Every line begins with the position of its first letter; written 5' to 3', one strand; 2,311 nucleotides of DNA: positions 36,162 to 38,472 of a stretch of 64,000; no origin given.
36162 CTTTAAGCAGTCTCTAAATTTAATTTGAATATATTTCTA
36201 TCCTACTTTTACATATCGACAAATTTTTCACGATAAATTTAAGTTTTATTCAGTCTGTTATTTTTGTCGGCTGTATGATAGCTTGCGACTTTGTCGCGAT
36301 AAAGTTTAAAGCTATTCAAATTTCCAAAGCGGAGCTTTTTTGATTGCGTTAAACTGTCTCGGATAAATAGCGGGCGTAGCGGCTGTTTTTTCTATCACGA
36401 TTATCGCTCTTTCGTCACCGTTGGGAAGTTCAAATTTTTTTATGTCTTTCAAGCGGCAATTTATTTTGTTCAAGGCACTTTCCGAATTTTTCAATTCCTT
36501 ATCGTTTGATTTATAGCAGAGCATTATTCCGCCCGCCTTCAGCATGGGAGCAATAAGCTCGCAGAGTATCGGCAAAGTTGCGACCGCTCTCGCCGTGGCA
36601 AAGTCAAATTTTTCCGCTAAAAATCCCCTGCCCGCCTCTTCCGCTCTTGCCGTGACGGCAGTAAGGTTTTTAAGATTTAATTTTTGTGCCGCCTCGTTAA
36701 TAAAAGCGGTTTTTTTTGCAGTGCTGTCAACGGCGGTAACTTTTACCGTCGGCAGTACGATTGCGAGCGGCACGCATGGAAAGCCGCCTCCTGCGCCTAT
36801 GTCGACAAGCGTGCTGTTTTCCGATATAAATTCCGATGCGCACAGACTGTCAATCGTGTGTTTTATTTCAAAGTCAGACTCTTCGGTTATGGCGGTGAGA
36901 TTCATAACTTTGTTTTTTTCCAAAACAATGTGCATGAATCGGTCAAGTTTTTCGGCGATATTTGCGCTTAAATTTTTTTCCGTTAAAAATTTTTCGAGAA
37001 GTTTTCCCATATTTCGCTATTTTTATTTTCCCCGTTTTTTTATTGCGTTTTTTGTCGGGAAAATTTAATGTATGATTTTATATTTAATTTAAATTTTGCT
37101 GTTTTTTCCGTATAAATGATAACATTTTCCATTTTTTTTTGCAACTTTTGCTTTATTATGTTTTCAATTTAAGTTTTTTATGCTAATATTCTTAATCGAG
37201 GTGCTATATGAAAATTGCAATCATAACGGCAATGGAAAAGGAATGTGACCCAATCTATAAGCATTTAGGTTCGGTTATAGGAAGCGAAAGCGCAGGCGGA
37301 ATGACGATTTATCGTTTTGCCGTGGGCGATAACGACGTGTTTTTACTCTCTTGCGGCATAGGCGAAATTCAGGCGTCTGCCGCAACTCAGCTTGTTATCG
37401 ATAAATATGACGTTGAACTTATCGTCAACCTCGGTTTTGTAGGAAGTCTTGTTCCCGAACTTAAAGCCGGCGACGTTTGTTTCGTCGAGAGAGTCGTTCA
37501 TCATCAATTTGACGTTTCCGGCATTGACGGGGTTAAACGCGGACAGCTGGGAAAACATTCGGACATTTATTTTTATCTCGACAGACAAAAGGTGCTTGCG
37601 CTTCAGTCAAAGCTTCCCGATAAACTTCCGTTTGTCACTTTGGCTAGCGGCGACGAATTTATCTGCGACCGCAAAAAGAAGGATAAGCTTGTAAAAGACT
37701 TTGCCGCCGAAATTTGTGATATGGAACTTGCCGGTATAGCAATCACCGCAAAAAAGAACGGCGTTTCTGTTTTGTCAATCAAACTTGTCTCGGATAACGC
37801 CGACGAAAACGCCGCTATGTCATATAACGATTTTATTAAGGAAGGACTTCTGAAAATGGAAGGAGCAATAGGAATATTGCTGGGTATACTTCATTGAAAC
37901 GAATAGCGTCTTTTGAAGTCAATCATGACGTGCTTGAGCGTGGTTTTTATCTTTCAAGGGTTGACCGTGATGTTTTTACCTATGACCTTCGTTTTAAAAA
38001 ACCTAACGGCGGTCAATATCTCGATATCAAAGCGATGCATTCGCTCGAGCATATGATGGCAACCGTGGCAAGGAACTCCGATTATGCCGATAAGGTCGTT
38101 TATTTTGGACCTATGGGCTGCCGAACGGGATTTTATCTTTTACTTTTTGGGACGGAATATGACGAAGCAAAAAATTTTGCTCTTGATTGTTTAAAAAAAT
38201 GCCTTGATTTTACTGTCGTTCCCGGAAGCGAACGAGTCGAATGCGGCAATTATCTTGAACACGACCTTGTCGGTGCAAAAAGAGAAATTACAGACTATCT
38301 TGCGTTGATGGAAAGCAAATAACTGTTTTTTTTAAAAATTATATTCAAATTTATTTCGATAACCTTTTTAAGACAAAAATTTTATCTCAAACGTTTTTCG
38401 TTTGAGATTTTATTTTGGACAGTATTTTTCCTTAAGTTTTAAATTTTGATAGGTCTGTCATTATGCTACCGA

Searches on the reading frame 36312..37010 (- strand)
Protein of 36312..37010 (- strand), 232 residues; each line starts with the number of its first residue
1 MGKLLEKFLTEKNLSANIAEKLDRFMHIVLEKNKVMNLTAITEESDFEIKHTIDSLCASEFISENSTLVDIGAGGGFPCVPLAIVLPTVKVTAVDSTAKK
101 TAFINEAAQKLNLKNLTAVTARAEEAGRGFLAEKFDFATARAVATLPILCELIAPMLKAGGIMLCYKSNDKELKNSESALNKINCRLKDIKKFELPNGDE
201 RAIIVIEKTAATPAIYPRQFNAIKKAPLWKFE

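Call 7: search_protein_families(library=pfam, proteins=[window:36312-37010:-])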
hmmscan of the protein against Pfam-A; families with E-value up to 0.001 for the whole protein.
window:36312-37010:- (232 aa): 5 families
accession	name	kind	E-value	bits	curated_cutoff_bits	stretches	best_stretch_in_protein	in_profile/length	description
PF02527.21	GidB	-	5.1e-43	147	27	1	20-193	3-176/184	rRNA small subunit methyltransferase G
PF13847.12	Methyltransf_31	-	1.6e-09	38.1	27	1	63-176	2-121/145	Methyltransferase domain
PF13649.12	Methyltransf_25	-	4.9e-06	27.6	27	1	69-160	2-96/97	Methyltransferase domain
PF08241.18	Methyltransf_11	-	0.00012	23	21.2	1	69-162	1-92/95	Methyltransferase domain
PF08242.18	Methyltransf_12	-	0.00052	21.1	30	0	69-143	1-74/98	Methyltransferase domain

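Call 17: find_related_loci(query=window:36312-37010:-, collection=genome_contigs, flank=10000)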
Query window:36312-37010:- (232 aa) in genome_contigs; peptide patterns used: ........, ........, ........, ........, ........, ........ (x = any residue, [..] = any of these).
388 stretches matched a pattern; 242 encode a relative of the query (tblastn E <= 1e-3); the best 80 are kept; 80 distinct loci.
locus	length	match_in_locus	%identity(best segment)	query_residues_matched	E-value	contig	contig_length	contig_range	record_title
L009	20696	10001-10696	78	1-232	2e-118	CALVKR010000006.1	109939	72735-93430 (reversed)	MAG: uncultured Clostridia bacterium isolate BRZ_T__bin85 genome assembly, contig: BRZ_T__NODE_322_length_109939_cov_13.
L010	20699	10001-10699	41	3-231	1e-53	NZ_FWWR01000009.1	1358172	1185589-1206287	Peptoniphilus asaccharolyticus DSM 20463, whole genome shotgun sequence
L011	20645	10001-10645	44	14-228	3e-52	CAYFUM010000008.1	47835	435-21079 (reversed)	MAG TPA_asm: uncultured Peptostreptococcaceae bacterium isolate ERP107106_co1_210 genome assembly, contig: NODE_559_leng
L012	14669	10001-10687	44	3-228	3e-52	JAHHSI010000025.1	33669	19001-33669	MAG: Oscillospiraceae bacterium isolate MAG052 MAG052_25, whole genome shotgun sequence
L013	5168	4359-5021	43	13-232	6e-52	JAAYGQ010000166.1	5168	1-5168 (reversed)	MAG: Tissierellia bacterium isolate AS09scLD_251 215774_AS09, whole genome shotgun sequence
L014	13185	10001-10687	43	3-228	5e-52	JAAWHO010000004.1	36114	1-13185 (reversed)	MAG: Oscillospiraceae bacterium isolate ABMPRH_163_5_1 SL341416_scaffold_2781, whole genome shotgun sequence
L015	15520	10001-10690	43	5-228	7e-52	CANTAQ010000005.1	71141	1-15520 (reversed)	MAG TPA_asm: uncultured Clostridium sp. isolate SRR19759467_bin.66_metawrap_v1.3_MAG genome assembly, contig: NODE.596_l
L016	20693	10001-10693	43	1-228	4e-51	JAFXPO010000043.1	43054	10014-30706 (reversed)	MAG: Oscillospiraceae bacterium isolate RGIG6629 Sheep_Rumen-1__c1229694, whole genome shotgun sequence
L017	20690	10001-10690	40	3-228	4e-51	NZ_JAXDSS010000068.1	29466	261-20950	MAG: Peptoniphilus sp. isolate SUG3066 k141_772559, whole genome shotgun sequence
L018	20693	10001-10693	40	1-228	3e-51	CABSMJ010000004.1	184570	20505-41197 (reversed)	MAG TPA_asm: uncultured Oscillospiraceae bacterium isolate MGYG-HGUT-02727 genome assembly, contig: GUT_GENOME159708_4,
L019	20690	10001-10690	40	3-228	6e-51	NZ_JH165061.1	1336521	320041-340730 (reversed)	Peptoniphilus indolicus ATCC 29427 SCAFFOLD1, whole genome shotgun sequence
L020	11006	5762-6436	43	14-228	9e-51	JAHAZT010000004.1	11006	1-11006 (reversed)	MAG: Eubacteriales bacterium isolate MB2.120 k101_802915, whole genome shotgun sequence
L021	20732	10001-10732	41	1-228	9e-51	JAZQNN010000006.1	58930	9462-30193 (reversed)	MAG: Lachnospiraceae bacterium isolate T1900045246_TH20190016.MAGScoT_cleanbin_000014 SGB_5633_k141_1915963, whole genom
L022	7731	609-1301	39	1-228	6e-51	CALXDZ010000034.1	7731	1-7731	MAG: uncultured Oscillospiraceae bacterium isolate E0_RM__bin177 genome assembly, contig: E0_RM__k127_1377636, whole gen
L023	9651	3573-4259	42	3-228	2e-50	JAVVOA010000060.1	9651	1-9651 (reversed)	MAG: Oscillospiraceae bacterium isolate CGS10Y1-bin10 NODE_60_length_9651_cov_7.623668, whole genome shotgun sequence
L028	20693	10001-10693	42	1-228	3e-48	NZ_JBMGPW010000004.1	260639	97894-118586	Vescimonas sanitatis strain MH37-1 scaffold4_size260639, whole genome shotgun sequence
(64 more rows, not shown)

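Call 67: search_protein_families(library=pfam, max_evalue=0.000001, proteins=[L028:2449-4482:+, L028:4509-6350:+, L028:6511-7269:+, L028:7196-8149:+, L028:8189-9511:+, L028:9567-10004:+, L028:10724-11461:+])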
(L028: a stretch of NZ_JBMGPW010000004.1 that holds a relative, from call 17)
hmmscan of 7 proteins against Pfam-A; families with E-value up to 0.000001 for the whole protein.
L028:2449-4482:+ (677 aa): 2 families
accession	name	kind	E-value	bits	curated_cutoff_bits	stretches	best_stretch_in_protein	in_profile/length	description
PF00905.27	Transpeptidase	-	2.9e-54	184.8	22.1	1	339-651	1-293/299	Penicillin binding protein transpeptidase domain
PF03717.20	PBP_dimer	-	1.4e-33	117.3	24.4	1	55-294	2-178/180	Penicillin-binding Protein dimerisation domain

L028:4509-6350:+ (613 aa): 1 family
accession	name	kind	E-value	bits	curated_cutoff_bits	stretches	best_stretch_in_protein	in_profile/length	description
PF00128.31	Alpha-amylase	-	5.3e-50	171.4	22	1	126-502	1-360/446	Alpha amylase, catalytic domain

L028:6511-7269:+ (252 aa): 6 families
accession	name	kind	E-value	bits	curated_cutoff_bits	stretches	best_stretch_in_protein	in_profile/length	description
PF13614.12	AAA_31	-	8.8e-62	208.6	27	1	2-175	1-177/177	AAA domain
PF01656.29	CbiA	-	2e-29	102.5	25.4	1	5-226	1-125/125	CobQ/CobB/MinD/ParA nucleotide binding domain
PF06564.18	CBP_BcsQ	-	8.2e-14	52.1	21.3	1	3-244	2-231/234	Cellulose biosynthesis protein BcsQ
PF09140.17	MipZ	-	5e-12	46.1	20.7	1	4-158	2-142/262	ATPase MipZ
PF00142.24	Fer4_NifH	-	7.8e-10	39.1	25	1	8-49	5-46/271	4Fe-4S iron sulfur cluster binding proteins, NifH/frxC family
PF10609.15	ParA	-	1.1e-09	38.5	27.1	1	2-126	3-122/246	NUBPL iron-transfer P-loop NTPase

L028:7196-8149:+ (317 aa): 2 families
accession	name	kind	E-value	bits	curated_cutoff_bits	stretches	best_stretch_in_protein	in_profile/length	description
PF17762.8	HTH_ParB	-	1.7e-37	128.1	22.6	1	152-251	1-101/102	ParB HTH domain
PF02195.25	ParB_N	-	8.1e-33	112.8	26.3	1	61-150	6-95/95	ParB N-terminal domain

L028:8189-9511:+ (440 aa): 2 families
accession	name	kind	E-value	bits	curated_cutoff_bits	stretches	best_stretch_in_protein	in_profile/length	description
PF00587.30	tRNA-synt_2b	-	2.4e-32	112.9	29.3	1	237-413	8-179/179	tRNA synthetase class II core domain (G, H, P, S and T)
PF02403.27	Seryl_tRNA_N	-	6.1e-19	68.7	28.2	1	1-122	1-107/108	Seryl-tRNA synthetase N-terminal domain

L028:9567-10004:+ (145 aa): 1 family
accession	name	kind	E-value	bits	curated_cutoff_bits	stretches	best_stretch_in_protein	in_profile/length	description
PF01741.23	MscL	-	3.8e-45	153.7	27.4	1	4-141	1-123/123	Large-conductance mechanosensitive channel, MscL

L028:10724-11461:+ (245 aa): 6 families
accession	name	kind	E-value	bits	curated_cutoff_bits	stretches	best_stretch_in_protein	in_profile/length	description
PF13614.12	AAA_31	-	3.5e-20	73.1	27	1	3-150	2-155/177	AAA domain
PF10609.15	ParA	-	2.7e-18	66.7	27.1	1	3-236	4-246/246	NUBPL iron-transfer P-loop NTPase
PF01656.29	CbiA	-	7.1e-18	65.2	25.4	1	5-214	1-122/125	CobQ/CobB/MinD/ParA nucleotide binding domain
PF00142.24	Fer4_NifH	-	2.9e-15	56.9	25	0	9-40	6-37/271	4Fe-4S iron sulfur cluster binding proteins, NifH/frxC family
PF09140.17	MipZ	-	1.1e-10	41.7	20.7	1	4-139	2-126/262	ATPase MipZ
PF06564.18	CBP_BcsQ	-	3.2e-10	40.4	21.3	0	4-39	3-38/234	Cellulose biosynthesis protein BcsQ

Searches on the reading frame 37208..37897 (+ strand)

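Call 7: search_protein_families(library=pfam, proteins=[window:37208-37897:+])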
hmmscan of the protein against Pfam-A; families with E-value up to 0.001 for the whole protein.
window:37208-37897:+ (229 aa): 1 family
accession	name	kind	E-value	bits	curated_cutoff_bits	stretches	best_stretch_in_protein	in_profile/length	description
PF01048.26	PNP_UDP_1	-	2.7e-34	119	25.1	1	2-209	1-216/233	Phosphorylase superfamily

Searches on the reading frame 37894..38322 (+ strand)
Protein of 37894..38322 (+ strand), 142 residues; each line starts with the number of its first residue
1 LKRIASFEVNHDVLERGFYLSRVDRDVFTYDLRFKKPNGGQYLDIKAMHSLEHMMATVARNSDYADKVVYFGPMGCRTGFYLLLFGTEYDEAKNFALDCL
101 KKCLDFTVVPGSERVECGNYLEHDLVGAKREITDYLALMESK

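Call 7: search_protein_families(library=pfam, proteins=[window:37894-38322:+])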
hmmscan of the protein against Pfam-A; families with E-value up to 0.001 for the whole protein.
window:37894-38322:+ (142 aa): 1 family
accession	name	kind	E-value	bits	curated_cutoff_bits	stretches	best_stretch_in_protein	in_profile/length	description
PF02664.20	LuxS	-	3.4e-42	144.2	27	1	3-137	1-146/154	S-Ribosylhomocysteinase (LuxS)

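Call 13: find_encoding_contigs(protein=window:37894-38322:+, flank=10000, max_places=8)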
Protein window:37894-38322:+ (142 aa): 21 contigs read that carry it; 8 places shown.
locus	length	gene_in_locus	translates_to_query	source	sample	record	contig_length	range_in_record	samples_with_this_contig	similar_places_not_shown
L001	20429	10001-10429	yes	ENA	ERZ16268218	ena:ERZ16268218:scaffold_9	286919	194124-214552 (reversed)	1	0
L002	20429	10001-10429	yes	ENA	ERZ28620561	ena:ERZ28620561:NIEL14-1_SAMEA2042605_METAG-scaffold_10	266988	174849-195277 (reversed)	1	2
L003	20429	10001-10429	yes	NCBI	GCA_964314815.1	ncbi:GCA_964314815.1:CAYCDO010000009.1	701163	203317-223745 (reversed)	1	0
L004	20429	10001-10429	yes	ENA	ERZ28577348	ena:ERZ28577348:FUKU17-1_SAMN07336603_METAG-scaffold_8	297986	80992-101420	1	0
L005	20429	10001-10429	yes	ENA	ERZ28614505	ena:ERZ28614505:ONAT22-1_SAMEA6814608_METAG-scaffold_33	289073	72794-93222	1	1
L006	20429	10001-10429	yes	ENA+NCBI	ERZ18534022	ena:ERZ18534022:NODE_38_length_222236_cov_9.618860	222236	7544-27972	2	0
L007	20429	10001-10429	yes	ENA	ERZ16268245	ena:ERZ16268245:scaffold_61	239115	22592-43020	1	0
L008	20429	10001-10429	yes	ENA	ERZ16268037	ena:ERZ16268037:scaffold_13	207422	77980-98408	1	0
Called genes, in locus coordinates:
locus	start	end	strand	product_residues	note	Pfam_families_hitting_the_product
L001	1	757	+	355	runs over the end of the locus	PF02463:SMC_N, PF13175:AAA_15, PF13476:AAA_23, PF13514:AAA_27 (weak), PF13304:AAA_21 (faint)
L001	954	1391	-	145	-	PF01451:LMWPc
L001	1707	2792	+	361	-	PF02588:YitT_membrane, PF10035:DUF2179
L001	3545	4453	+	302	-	PF00135:COesterase, PF20434:BD-FAE, PF07859:Abhydrolase_3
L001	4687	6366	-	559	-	PF00128:Alpha-amylase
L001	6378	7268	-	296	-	PF02195:ParB_N, PF17762:HTH_ParB, PF01381:HTH_3 (weak)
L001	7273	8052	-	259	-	PF00142:Fer4_NifH, PF01656:CbiA, PF02374:ArsA_ATPase (weak), PF06564:CBP_BcsQ, PF09140:MipZ, PF10609:ParA, PF13614:AAA_31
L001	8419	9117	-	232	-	PF02527:GidB, PF13847:Methyltransf_31, PF13649:Methyltransf_25 (faint)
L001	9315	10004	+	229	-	PF01048:PNP_UDP_1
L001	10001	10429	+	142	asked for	PF02664:LuxS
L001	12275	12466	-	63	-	-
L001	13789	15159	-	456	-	-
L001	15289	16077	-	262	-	-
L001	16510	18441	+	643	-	PF02518:HATPase_c, PF00204:DNA_gyraseB, PF01751:Toprim, PF00986:DNA_gyraseB_C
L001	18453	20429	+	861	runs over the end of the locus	PF00521:DNA_topoisoIV, PF03989:DNA_gyraseA_C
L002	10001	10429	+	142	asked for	PF02664:LuxS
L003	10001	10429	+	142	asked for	PF02664:LuxS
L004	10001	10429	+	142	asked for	PF02664:LuxS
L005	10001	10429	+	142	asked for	PF02664:LuxS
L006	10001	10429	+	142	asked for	PF02664:LuxS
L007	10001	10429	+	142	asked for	PF02664:LuxS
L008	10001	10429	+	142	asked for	PF02664:LuxS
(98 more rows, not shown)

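Call 44: find_homologous_proteins(query=window:37894-38322:+, max_evalue=1e-30)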
Query window:37894-38322:+ (142 aa): 5943 proteins with E <= 1e-30 among 8000 candidates; the best 120 are listed.
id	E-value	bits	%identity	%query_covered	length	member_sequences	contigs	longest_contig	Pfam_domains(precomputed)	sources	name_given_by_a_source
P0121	2.9e-90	318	99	100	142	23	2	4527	PF02664.21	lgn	-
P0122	6.2e-77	275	84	99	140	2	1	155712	PF02664.21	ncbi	-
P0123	1.6e-76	273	84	99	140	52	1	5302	PF02664.21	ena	-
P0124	8.6e-76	271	83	99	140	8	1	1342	PF02664.21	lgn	-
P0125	3.4e-75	269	83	99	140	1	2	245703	PF02664.21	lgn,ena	-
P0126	3.9e-66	240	74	99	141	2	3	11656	PF02664.21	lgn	-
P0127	4.8e-64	233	71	99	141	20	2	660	PF02664.21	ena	-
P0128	1.7e-63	231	71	99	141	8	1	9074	PF02664.21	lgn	-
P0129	1.7e-61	225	69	99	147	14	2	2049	PF02664.21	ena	-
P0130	9.6e-61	222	66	99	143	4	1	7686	PF02664.21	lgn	-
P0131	4.6e-60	220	66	99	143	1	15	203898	PF02664.21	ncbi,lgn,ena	-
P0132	8.9e-60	219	66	99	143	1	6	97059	PF02664.21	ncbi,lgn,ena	-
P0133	4.1e-56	207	61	98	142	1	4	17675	PF02664.21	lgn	-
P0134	4.3e-56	207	61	98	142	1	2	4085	PF02664.21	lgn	-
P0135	1.4e-55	205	60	99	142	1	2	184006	PF02664.21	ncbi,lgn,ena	-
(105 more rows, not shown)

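Call 46: find_encoding_contigs(protein=P0128, flank=10000, max_places=2)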
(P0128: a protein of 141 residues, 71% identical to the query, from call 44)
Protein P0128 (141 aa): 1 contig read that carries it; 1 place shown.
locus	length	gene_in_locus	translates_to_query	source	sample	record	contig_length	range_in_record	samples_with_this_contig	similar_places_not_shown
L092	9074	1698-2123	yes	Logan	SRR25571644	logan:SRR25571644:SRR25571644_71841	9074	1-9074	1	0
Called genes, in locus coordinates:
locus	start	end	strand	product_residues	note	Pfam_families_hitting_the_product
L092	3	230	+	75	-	?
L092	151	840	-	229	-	PF02527:GidB, PF03848:TehB (weak), PF13847:Methyltransf_31, PF08241:Methyltransf_11 (weak), PF08242:Methyltransf_12 (weak), PF13649:Methyltransf_25 (weak)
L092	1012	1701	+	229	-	PF01048:PNP_UDP_1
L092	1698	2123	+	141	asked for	PF02664:LuxS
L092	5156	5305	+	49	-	PF13240:Zn_Ribbon_1 (weak), PF14634:zf-RING_5 (weak)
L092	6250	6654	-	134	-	-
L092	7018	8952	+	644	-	PF02518:HATPase_c, PF00204:DNA_gyraseB, PF01751:Toprim, PF00986:DNA_gyraseB_C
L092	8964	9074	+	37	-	?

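Call 47: find_encoding_contigs(protein=P0126, flank=10000, max_places=2)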
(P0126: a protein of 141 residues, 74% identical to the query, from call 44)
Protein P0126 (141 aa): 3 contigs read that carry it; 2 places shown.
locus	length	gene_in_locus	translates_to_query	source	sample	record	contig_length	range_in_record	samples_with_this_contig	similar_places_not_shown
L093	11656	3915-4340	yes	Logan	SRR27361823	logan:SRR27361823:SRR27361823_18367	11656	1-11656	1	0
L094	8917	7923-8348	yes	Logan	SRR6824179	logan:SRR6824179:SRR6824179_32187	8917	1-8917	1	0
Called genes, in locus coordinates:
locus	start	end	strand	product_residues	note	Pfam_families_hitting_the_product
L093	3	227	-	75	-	?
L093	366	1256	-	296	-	PF02195:ParB_N, PF17762:HTH_ParB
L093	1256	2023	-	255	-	PF00142:Fer4_NifH (weak), PF01656:CbiA, PF02374:ArsA_ATPase, PF06564:CBP_BcsQ, PF09140:MipZ, PF10609:ParA, PF13614:AAA_31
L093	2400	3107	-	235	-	PF02527:GidB, PF13847:Methyltransf_31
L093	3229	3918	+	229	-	PF01048:PNP_UDP_1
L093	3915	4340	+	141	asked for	PF02664:LuxS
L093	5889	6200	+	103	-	-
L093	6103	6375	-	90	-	-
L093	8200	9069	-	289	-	-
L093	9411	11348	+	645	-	PF02518:HATPase_c, PF00204:DNA_gyraseB, PF01751:Toprim, PF00986:DNA_gyraseB_C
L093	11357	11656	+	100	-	?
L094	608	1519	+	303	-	PF00135:COesterase, PF20434:BD-FAE, PF07859:Abhydrolase_3, PF00326:Peptidase_S9 (faint)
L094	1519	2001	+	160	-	PF00160:Pro_isomerase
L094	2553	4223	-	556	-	PF00128:Alpha-amylase, PF23915:SusG_C (faint), PF16657:Malt_amylase_C (weak)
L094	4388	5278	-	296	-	PF02195:ParB_N, PF17762:HTH_ParB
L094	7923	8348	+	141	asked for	PF02664:LuxS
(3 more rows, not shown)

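Call 48: find_encoding_contigs(protein=P0131, flank=10000, max_places=2)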
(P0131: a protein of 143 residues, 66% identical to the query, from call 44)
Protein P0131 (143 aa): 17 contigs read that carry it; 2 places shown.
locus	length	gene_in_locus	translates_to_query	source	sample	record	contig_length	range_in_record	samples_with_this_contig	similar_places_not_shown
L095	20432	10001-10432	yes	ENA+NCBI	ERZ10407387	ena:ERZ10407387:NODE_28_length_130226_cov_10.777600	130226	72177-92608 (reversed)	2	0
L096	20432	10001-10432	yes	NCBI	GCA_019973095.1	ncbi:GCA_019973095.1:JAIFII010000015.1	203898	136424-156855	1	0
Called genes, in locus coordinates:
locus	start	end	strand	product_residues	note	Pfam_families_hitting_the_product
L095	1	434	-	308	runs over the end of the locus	PF04227:Indigoidine_A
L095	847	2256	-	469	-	PF11638:DnaA_N (weak), PF00308:Bac_DnaA, PF01695:IstB_IS21, PF08299:Bac_DnaA_C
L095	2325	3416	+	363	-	PF02463:SMC_N, PF13175:AAA_15, PF13476:AAA_23, PF13304:AAA_21 (faint)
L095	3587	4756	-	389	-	-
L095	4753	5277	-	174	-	PF04542:Sigma70_r2, PF04545:Sigma70_r4 (faint)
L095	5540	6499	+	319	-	-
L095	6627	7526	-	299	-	PF02195:ParB_N, PF08535:KorB (faint), PF17762:HTH_ParB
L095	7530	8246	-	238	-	PF00142:Fer4_NifH (faint), PF01656:CbiA, PF13614:AAA_31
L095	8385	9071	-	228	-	PF02527:GidB, PF13847:Methyltransf_31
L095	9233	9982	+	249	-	PF01048:PNP_UDP_1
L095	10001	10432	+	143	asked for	PF02664:LuxS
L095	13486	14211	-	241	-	PF03006:HlyIII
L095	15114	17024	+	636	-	PF02518:HATPase_c, PF00204:DNA_gyraseB, PF01751:Toprim, PF21249:GyrB_hook (weak), PF00986:DNA_gyraseB_C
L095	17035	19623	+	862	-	PF00521:DNA_topoisoIV, PF03989:DNA_gyraseA_C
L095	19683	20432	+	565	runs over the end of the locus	PF00128:Alpha-amylase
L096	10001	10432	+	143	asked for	PF02664:LuxS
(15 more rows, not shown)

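Call 77: find_encoding_contigs(protein=P0135, flank=10000, max_places=1)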
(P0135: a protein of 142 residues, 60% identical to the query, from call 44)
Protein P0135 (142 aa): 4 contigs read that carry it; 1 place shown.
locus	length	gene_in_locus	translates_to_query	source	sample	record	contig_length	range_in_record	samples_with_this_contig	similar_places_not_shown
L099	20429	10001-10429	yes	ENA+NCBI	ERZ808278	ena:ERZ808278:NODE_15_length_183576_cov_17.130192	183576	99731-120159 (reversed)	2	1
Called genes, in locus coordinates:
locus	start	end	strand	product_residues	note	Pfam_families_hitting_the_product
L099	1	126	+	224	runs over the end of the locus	-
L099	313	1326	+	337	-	PF03773:ArsP_1 (weak), PF11449:ArsP_2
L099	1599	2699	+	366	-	PF00712:DNA_pol3_beta, PF02767:DNA_pol3_beta_2, PF02768:DNA_pol3_beta_3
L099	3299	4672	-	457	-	PF00308:Bac_DnaA, PF01695:IstB_IS21, PF08299:Bac_DnaA_C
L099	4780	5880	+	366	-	PF02463:SMC_N, PF13175:AAA_15, PF13476:AAA_23, PF13304:AAA_21 (faint)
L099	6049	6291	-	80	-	-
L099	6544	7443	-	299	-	PF02195:ParB_N, PF08535:KorB (faint), PF17762:HTH_ParB, PF01381:HTH_3 (faint)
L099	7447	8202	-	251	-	PF00142:Fer4_NifH (faint), PF01656:CbiA, PF02374:ArsA_ATPase (weak), PF09140:MipZ, PF10609:ParA (weak), PF13614:AAA_31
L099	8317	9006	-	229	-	PF02527:GidB, PF13847:Methyltransf_31, PF13649:Methyltransf_25 (faint)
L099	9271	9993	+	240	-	PF01048:PNP_UDP_1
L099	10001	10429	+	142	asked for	PF02664:LuxS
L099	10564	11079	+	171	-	PF04229:GrpB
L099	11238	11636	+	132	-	-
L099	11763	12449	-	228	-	PF28474:DUF8412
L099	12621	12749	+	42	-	-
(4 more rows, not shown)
